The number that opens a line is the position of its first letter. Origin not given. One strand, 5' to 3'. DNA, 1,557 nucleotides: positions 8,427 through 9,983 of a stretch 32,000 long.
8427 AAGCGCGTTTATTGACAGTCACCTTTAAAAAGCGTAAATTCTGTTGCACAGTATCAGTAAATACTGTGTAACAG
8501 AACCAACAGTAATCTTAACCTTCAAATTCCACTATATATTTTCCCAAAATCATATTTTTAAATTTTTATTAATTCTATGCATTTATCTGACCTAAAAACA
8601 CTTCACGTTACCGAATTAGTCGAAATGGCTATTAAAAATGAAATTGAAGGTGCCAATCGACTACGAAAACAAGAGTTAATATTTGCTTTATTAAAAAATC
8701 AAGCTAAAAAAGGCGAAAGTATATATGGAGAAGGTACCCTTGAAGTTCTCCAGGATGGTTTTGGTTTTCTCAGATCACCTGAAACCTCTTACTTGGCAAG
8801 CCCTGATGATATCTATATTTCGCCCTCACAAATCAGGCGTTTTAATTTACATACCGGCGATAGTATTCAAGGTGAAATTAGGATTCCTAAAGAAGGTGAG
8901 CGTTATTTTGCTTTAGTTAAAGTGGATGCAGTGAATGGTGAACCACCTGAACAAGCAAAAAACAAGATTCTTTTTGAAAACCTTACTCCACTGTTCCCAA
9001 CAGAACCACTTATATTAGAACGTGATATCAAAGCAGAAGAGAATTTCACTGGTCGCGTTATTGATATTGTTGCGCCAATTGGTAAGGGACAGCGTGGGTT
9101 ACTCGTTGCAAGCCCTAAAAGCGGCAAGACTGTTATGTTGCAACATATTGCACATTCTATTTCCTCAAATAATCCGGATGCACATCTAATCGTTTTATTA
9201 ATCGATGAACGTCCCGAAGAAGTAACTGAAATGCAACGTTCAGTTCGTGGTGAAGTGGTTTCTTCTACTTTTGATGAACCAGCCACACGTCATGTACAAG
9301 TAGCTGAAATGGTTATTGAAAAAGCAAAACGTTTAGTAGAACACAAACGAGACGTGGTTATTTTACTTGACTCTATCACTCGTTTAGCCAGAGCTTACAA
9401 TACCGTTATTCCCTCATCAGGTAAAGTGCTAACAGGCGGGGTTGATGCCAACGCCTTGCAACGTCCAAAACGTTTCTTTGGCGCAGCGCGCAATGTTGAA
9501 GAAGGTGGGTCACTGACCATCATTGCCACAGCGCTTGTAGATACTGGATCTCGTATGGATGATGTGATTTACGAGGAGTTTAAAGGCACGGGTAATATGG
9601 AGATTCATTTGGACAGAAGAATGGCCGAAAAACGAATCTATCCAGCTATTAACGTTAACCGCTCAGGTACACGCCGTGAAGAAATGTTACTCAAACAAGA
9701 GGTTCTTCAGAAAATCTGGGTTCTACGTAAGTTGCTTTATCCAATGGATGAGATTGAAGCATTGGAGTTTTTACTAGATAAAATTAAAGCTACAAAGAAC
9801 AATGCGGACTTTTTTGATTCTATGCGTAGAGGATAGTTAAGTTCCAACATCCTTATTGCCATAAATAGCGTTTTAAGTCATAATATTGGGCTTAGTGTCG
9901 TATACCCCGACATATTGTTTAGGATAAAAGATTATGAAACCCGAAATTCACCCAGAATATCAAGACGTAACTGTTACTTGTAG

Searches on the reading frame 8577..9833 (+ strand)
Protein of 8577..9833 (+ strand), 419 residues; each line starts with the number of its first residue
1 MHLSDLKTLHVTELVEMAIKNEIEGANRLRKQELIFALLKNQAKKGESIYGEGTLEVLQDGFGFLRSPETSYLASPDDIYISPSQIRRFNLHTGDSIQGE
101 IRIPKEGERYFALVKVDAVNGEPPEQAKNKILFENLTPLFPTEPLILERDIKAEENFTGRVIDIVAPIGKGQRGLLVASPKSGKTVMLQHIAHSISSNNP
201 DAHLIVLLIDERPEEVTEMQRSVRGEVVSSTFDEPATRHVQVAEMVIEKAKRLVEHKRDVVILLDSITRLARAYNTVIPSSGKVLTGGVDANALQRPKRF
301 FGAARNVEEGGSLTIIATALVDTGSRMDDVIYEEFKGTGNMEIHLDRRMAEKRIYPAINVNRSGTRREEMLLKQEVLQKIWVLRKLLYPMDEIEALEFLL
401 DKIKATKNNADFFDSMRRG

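Call 52: list_cluster_members(proteins=[window:8577-9833:+, window:1595-2191:+, window:24501-28493:-, window:23109-23573:+])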
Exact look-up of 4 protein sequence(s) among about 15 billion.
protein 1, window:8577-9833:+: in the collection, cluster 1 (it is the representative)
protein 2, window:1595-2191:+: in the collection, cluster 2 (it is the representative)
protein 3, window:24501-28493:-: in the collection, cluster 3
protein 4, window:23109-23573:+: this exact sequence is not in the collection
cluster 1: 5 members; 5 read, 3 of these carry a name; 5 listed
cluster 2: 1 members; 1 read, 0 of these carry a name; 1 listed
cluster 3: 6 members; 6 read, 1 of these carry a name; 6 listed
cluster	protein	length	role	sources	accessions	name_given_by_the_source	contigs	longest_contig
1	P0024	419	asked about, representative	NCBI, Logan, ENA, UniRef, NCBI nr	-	-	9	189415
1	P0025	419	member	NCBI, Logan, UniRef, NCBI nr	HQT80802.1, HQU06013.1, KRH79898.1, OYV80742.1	MAG: transcription termination factor Rho [Ferrovum sp. 37-45-19] | transcription termination factor Rho n=1 Tax=Ferrovum sp. JA12 TaxID=1356299 ... | transcription termination factor Rho [Ferrovum sp. JA12]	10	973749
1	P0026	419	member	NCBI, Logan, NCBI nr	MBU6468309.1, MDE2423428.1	MAG: transcription termination factor Rho [Betaproteobacteria bacterium] | transcription termination factor Rho [Betaproteobacteria bacterium]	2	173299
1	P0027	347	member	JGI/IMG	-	transcription termination factor Rho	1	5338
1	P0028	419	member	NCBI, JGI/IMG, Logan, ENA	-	-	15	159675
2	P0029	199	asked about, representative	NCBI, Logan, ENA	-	-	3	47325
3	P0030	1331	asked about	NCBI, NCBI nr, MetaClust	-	-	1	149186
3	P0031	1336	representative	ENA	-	-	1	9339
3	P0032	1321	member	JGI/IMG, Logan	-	hypothetical protein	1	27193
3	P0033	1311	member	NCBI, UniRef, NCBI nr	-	-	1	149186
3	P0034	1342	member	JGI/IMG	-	-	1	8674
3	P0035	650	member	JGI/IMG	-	-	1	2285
